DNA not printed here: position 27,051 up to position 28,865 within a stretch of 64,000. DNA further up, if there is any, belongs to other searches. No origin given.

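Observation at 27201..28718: Tes / GDGT-MAS-like multi-cluster radical SAM enzyme in a planctomycete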

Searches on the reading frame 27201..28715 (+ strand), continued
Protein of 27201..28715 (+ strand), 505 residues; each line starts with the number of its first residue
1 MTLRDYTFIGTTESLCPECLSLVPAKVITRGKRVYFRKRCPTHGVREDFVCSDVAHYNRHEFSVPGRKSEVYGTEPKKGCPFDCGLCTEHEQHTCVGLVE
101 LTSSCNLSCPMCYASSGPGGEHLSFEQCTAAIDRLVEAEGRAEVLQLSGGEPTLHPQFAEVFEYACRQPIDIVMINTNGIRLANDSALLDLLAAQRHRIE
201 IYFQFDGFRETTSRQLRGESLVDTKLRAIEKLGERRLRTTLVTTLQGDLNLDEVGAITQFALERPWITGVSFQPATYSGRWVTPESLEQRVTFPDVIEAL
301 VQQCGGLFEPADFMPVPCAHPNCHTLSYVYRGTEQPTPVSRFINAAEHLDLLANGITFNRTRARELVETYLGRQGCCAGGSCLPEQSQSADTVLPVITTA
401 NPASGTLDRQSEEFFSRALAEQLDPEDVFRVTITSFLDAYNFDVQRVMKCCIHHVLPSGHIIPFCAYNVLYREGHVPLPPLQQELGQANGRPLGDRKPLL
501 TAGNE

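Call 34: search_protein_families(library=ncbifam, proteins=[P0125, P0133, P0147, P0174, P0194, P0192, P0166, P0226, P0183, P0234], max_evalue=1e-40)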
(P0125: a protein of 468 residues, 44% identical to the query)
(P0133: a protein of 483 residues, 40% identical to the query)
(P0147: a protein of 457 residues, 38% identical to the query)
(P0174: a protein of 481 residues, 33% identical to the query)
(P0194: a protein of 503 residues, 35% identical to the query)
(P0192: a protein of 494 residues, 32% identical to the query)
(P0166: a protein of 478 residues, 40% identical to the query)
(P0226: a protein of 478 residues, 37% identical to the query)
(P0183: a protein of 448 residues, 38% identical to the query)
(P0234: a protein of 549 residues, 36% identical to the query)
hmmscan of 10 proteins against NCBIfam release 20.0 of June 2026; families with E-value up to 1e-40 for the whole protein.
P0125 (468 aa): 3 families
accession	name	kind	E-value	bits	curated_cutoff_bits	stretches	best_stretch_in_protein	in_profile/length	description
NF045702.1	rSAM_GDGT_ether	equivalog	8.1e-108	361.1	450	1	14-320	2-314/486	tetraether lipid synthase Tes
NF045646.2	rSAM_Se_TrsS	equivalog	2e-106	356.2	490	1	14-441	3-430/441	radical SAM (seleno)protein TrsS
NF045703.1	rSAM_Tes_intein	exception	6e-66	223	1700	0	144-317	644-816/1040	tetraether lipid synthase Tes, intein-containing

P0133 (483 aa): 3 families
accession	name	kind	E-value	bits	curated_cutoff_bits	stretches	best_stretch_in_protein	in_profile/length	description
NF045646.2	rSAM_Se_TrsS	equivalog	3e-93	312.8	490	1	16-453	5-434/441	radical SAM (seleno)protein TrsS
NF045702.1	rSAM_GDGT_ether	equivalog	3.7e-79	266.6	450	1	16-334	4-323/486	tetraether lipid synthase Tes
NF045703.1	rSAM_Tes_intein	exception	1.2e-42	145.9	1700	0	133-322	629-816/1040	tetraether lipid synthase Tes, intein-containing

P0147 (457 aa): 3 families
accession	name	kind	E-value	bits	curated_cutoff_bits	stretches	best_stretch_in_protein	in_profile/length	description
NF045646.2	rSAM_Se_TrsS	equivalog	6.3e-93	311.7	490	1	7-453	2-438/441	radical SAM (seleno)protein TrsS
NF045702.1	rSAM_GDGT_ether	equivalog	9.7e-82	275.1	450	1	8-315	2-313/486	tetraether lipid synthase Tes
NF045703.1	rSAM_Tes_intein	exception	4.5e-46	157.2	1700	0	136-316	642-819/1040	tetraether lipid synthase Tes, intein-containing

P0174 (481 aa): 3 families
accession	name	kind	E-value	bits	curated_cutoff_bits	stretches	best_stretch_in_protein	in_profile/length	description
NF045702.1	rSAM_GDGT_ether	equivalog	1.5e-90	304.2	450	1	27-337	2-313/486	tetraether lipid synthase Tes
NF045646.2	rSAM_Se_TrsS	equivalog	1.2e-89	300.9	490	1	26-472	2-433/441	radical SAM (seleno)protein TrsS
NF045703.1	rSAM_Tes_intein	exception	1.5e-46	158.7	1700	0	157-476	644-988/1040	tetraether lipid synthase Tes, intein-containing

P0194 (503 aa): 2 families
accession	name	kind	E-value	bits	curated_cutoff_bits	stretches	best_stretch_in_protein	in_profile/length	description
NF045646.2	rSAM_Se_TrsS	equivalog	1.5e-71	241.3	490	1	20-473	2-435/441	radical SAM (seleno)protein TrsS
NF045702.1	rSAM_GDGT_ether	equivalog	3.6e-65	220.5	450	1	21-336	2-319/486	tetraether lipid synthase Tes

P0192 (494 aa): 2 families
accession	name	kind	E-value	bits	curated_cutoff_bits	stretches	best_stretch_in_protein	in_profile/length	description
NF045646.2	rSAM_Se_TrsS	equivalog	5.7e-83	278.9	490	1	15-465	2-430/441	radical SAM (seleno)protein TrsS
NF045702.1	rSAM_GDGT_ether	equivalog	1.6e-75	254.6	450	1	16-326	2-314/486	tetraether lipid synthase Tes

P0166 (478 aa): 3 families
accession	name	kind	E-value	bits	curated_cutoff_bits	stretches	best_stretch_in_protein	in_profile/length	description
NF045646.2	rSAM_Se_TrsS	equivalog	7.1e-118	393.9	490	1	8-462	2-441/441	radical SAM (seleno)protein TrsS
NF045702.1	rSAM_GDGT_ether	equivalog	1.6e-99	333.8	450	1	9-322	2-317/486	tetraether lipid synthase Tes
NF045703.1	rSAM_Tes_intein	exception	1.4e-49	168.7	1700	0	141-452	644-979/1040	tetraether lipid synthase Tes, intein-containing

P0226 (478 aa): 3 families
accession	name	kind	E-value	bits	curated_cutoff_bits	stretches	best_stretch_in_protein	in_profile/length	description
NF045646.2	rSAM_Se_TrsS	equivalog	4.5e-202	671.4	490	1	22-469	3-441/441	radical SAM (seleno)protein TrsS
NF045702.1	rSAM_GDGT_ether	equivalog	3.3e-102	342.6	450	1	22-353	2-335/486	tetraether lipid synthase Tes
NF045703.1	rSAM_Tes_intein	exception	4e-62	210.3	1700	0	152-331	643-818/1040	tetraether lipid synthase Tes, intein-containing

P0183 (448 aa): 3 families
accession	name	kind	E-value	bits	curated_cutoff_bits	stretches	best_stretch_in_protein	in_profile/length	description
NF045646.2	rSAM_Se_TrsS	equivalog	1.2e-182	607.4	490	1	12-443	2-441/441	radical SAM (seleno)protein TrsS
NF045702.1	rSAM_GDGT_ether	equivalog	4.1e-113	378.6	450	1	12-326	1-318/486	tetraether lipid synthase Tes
NF045703.1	rSAM_Tes_intein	exception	1.4e-67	228.3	1700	1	146-316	645-813/1040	tetraether lipid synthase Tes, intein-containing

P0234 (549 aa): 3 families
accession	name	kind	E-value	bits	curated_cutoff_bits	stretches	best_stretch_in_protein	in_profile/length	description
NF045702.1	rSAM_GDGT_ether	equivalog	5.1e-178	592.6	450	1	45-530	3-485/486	tetraether lipid synthase Tes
NF045703.1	rSAM_Tes_intein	exception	1.4e-119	400.5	1700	1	146-541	611-1006/1040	tetraether lipid synthase Tes, intein-containing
NF045646.2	rSAM_Se_TrsS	equivalog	3.2e-101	339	490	1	43-351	2-306/441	radical SAM (seleno)protein TrsS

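Call 36: find_encoding_contigs(protein=P0124, flank=6000, max_places=3)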
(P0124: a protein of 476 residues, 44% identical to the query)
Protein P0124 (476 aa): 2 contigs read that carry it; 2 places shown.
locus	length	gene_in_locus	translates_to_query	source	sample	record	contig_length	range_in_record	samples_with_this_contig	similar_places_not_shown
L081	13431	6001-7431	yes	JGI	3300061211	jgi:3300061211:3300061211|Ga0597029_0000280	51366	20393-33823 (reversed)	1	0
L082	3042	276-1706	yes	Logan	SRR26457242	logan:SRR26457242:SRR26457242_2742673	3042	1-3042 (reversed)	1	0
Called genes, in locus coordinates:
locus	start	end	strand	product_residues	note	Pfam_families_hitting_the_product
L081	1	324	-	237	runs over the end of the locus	PF00483:NTP_transferase, PF12804:NTP_transf_3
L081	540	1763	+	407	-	PF01551:Peptidase_M23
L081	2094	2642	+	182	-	PF13302:Acetyltransf_3, PF13420:Acetyltransf_4, PF00583:Acetyltransf_1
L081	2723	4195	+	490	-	PF24923:ATP-grasp_IQCH, PF18105:PGM1_C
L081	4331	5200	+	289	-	PF00561:Abhydrolase_1, PF12146:Hydrolase_4 (weak), PF12697:Abhydrolase_6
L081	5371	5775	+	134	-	-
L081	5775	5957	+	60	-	-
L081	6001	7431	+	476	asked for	PF23545:Zn_ribbon_HMPTM, PF04055:Radical_SAM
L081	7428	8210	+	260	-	PF13489:Methyltransf_23, PF01209:Ubie_methyltran (faint), PF07021:MetW (weak), PF13847:Methyltransf_31, PF08241:Methyltransf_11, PF08242:Methyltransf_12, PF13649:Methyltransf_25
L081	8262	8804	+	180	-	PF00723:Glyco_hydro_15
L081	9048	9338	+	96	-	-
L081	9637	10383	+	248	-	PF13185:GAF_2, PF03861:ANTAR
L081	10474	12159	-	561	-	-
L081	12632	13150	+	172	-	PF12844:HTH_19, PF13560:HTH_31 (weak), PF01381:HTH_3, PF01909:NTP_transf_2, PF18765:Polbeta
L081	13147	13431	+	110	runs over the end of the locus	PF01934:HepT-like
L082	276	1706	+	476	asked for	PF23545:Zn_ribbon_HMPTM, PF04055:Radical_SAM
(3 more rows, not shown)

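Call 37: find_encoding_contigs(protein=P0121, flank=6000, max_places=3)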
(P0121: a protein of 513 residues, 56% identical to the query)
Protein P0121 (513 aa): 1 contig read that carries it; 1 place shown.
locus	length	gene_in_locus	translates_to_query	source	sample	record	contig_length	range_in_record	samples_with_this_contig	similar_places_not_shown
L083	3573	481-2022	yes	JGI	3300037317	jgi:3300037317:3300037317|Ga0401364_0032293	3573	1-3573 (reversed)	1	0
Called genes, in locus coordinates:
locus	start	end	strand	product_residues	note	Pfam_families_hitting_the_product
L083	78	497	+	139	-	-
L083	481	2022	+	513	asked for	PF23545:Zn_ribbon_HMPTM, PF04055:Radical_SAM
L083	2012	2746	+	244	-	PF01790:LGT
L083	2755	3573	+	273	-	?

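Call 38: find_encoding_contigs(protein=P0128, flank=5000, max_places=2)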
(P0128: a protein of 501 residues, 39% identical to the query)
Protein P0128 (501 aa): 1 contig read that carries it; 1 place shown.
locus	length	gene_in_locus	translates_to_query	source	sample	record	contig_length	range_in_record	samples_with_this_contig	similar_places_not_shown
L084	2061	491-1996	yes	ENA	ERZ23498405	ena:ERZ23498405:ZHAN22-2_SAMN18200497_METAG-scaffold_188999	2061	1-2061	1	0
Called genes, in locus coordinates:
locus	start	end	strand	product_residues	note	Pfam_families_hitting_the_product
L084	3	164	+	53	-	?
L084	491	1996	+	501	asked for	PF23545:Zn_ribbon_HMPTM, PF04055:Radical_SAM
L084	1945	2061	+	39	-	?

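Call 39: find_encoding_contigs(protein=P0133, flank=5000, max_places=2)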
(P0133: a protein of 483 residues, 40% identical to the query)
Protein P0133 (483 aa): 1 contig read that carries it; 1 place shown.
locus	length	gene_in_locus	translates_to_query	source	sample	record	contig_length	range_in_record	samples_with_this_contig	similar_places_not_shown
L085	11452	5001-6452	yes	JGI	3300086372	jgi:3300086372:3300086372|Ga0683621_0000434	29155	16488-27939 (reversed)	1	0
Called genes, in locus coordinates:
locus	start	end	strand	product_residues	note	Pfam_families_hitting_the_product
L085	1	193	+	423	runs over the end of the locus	PF02812:ELFV_dehydrog_N, PF00208:ELFV_dehydrog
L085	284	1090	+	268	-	PF00596:Aldolase_II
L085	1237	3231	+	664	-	-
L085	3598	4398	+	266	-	PF01790:LGT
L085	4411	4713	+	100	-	-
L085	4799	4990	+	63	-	-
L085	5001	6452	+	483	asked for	PF23545:Zn_ribbon_HMPTM, PF04055:Radical_SAM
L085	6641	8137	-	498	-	PF00749:tRNA-synt_1c, PF19269:Anticodon_2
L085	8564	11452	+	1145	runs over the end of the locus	PF13492:GAF_3, PF01590:GAF, PF13185:GAF_2, PF13492:GAF_3, PF01590:GAF, PF13185:GAF_2, PF00990:GGDEF, PF01966:HD, +2 more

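Call 40: find_encoding_contigs(protein=P0129, flank=5000, max_places=2)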
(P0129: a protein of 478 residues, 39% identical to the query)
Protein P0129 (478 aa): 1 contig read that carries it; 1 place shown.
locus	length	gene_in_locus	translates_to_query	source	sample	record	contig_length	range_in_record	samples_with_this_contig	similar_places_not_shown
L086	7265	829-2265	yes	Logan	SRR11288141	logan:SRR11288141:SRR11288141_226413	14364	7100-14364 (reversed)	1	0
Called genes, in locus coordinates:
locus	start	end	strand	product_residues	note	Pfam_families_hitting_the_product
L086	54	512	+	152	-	PF01381:HTH_3 (weak), PF12844:HTH_19 (faint)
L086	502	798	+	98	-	-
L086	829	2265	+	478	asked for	PF23545:Zn_ribbon_HMPTM, PF04055:Radical_SAM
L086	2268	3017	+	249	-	PF01790:LGT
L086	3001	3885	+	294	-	PF03773:ArsP_1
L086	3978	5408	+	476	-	PF04143:Sulf_transp, PF04140:ICMT, PF04191:PEMT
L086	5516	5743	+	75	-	-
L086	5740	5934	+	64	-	-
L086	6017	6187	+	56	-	-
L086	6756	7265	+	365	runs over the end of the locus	PF01139:RtcB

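Call 41: find_encoding_contigs(protein=P0226, flank=5000, max_places=2)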
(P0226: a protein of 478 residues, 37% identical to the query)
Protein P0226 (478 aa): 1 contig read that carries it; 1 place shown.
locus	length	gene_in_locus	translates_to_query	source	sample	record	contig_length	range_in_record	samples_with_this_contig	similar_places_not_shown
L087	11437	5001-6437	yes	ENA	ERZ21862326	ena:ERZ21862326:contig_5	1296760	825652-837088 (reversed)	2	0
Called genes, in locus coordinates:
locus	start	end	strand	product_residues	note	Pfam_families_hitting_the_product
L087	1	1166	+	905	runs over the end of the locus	PF00111:Fer2 (weak), PF01799:Fer2_2, PF01315:Ald_Xan_dh_C, PF02738:MoCoBD_1, PF20256:MoCoBD_2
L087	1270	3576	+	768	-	PF14691:Fer4_20, PF13450:NAD_binding_8 (weak), PF14691:Fer4_20, PF13183:Fer4_8 (weak), PF13534:Fer4_17, PF02754:CCG (faint)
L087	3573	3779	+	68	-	PF24292:DUF7479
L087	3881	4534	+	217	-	PF01209:Ubie_methyltran, PF07021:MetW (weak), PF13489:Methyltransf_23, PF13847:Methyltransf_31, PF08241:Methyltransf_11, PF08242:Methyltransf_12, PF13649:Methyltransf_25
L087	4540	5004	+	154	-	PF09719:C_GCAxxG_C_C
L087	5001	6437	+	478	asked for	PF23545:Zn_ribbon_HMPTM, PF04055:Radical_SAM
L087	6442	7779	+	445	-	PF00501:AMP-binding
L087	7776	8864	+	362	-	PF02625:XdhC_CoxI, PF13478:XdhC_C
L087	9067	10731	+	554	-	PF01590:GAF (faint), PF00158:Sigma54_activat, PF14532:Sigma54_activ_2, PF00004:AAA (weak), PF07728:AAA_5 (weak), PF25601:AAA_lid_14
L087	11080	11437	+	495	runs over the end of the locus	PF06980:DUF1302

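Call 59: predict_structure(alignment_id=A1)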
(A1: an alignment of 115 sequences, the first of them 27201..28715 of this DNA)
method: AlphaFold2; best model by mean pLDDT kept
length: 505 residues; sequences in the alignment: 115
mean_pLDDT: 78.9   pTM: 0.83
mean pLDDT of the five models: 78.9, 78.7, 77.9, 77.8, 74.1
residues with pLDDT >= 90: 210; 70-90: 152; 50-70: 86; < 50: 57
segments of 3 or more residues with pLDDT < 50: 87-90, 106-118, 278-280, 380-393, 490-505
pLDDT, mean of each block of 10 residues (from residue 1): 78 84 89 89 90 74 58 51 50 75 57 45 92 91 91 94 98 95 97 97 96 89 97 98 91 98 97 67 68 91 96 74 82 93 79 67 82 65 44 50 69 92 93 77 74 85 81 74 58 44 33
secondary structure, 60 per line:
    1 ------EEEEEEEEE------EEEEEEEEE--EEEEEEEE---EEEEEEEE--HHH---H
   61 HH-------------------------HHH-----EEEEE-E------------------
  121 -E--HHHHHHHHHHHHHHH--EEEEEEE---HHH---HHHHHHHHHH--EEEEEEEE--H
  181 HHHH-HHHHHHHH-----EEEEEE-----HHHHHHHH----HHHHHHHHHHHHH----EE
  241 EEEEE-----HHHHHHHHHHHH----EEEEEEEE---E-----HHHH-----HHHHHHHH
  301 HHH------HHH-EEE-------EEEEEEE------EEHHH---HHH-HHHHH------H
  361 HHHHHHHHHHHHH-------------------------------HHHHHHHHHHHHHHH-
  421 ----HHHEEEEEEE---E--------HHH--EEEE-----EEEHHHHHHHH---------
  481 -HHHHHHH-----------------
elements in order: E7-15 E22-30 E33-40 E44-51 E96-100 H125-139 E142-148 H158-167 E170-177 H180-184 H186-193 E199-204 H210-217 H222-234 E239-245 H251-262 E267-274 H284-287 H293-303 E314-316 E324-330 H349-353 H360-373 H405-419 E428-434 E452-455 E461-463 H464-471 H482-488

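Call 61: fold_search(model_id=the predicted structure, library=pdb)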
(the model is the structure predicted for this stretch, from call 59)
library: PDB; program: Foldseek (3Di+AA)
matches with E <= 10: 1326; with E <= 0.001: 110
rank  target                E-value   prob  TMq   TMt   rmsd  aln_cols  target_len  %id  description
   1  7tom                  1.3e-34  1.00  0.72  0.73   7.3       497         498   30  X-ray crystal structure of glycerol dibiphytanyl glycerol tetraether - macrocyclic archaeol synthase (GDGT-MAS) from Met (released 2022-08-31)
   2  7tol                  3.4e-34  1.00  0.72  0.73   6.5       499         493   30  X-ray crystal structure of glycerol dibiphytanyl glycerol tetraether - macrocyclic archaeol synthase (GDGT-MAS) from Met (released 2022-08-31)
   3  6efn                  1.6e-11  1.00  0.35  0.45   3.4       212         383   26  Structure of a RiPP maturase, SkfB (released 2018-10-24)
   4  2fb2_B                4.1e-09  1.00  0.38  0.57   4.2       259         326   15  Structure of the MoaA Arg17/266/268/Ala triple mutant (released 2006-05-09)
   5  2fb2_A                6.8e-09  1.00  0.35  0.52   3.7       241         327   16  Structure of the MoaA Arg17/266/268/Ala triple mutant (released 2006-05-09)
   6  6q2p_B                3.0e-08  1.00  0.32  0.52   4.3       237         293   16  Crystal structure of mouse viperin bound to cytidine triphosphate and S-adenosylhomocysteine (released 2020-01-22)
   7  9dfn                  4.3e-08  1.00  0.32  0.55   4.5       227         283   16  X-ray crystal structure of the second viperin-like enzyme from Trichoderma virens with bound CTP and SAM (released 2025-02-19)
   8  7n7h                  5.4e-08  1.00  0.33  0.54   4.3       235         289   19  X-ray crystal structure of Viperin-like enzyme from Nematostella vectensis (released 2021-07-07)
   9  7vob                  6.0e-08  1.00  0.34  0.51   3.6       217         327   21  The crystal structure of a Radical SAM Enzyme BlsE involved in the Biosynthesis of Blasticidin S (released 2022-05-04)
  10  6q2p_A                6.0e-08  1.00  0.32  0.53   4.5       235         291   16  Crystal structure of mouse viperin bound to cytidine triphosphate and S-adenosylhomocysteine (released 2020-01-22)
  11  5vsl_A                7.6e-08  1.00  0.32  0.58   4.4       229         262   16  Crystal structure of viperin with bound [4Fe-4S] cluster and S-adenosylhomocysteine (SAH) (released 2017-06-14)
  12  1tv7_A                8.5e-08  1.00  0.37  0.55   4.4       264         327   16  Structure of the S-adenosylmethionine dependent Enzyme MoaA (released 2004-08-31)
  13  9dfw_C                9.0e-08  1.00  0.33  0.55  11.5       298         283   17  X-ray crystal structure of an engineered Viperin-like enzyme from T. virens with bound CTP and SAM (released 2025-02-12)
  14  9dfw_A                9.5e-08  1.00  0.33  0.55   4.4       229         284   19  X-ray crystal structure of an engineered Viperin-like enzyme from T. virens with bound CTP and SAM (released 2025-02-12)
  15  9dfw_B                1.1e-07  1.00  0.32  0.52   4.7       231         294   16  X-ray crystal structure of an engineered Viperin-like enzyme from T. virens with bound CTP and SAM (released 2025-02-12)
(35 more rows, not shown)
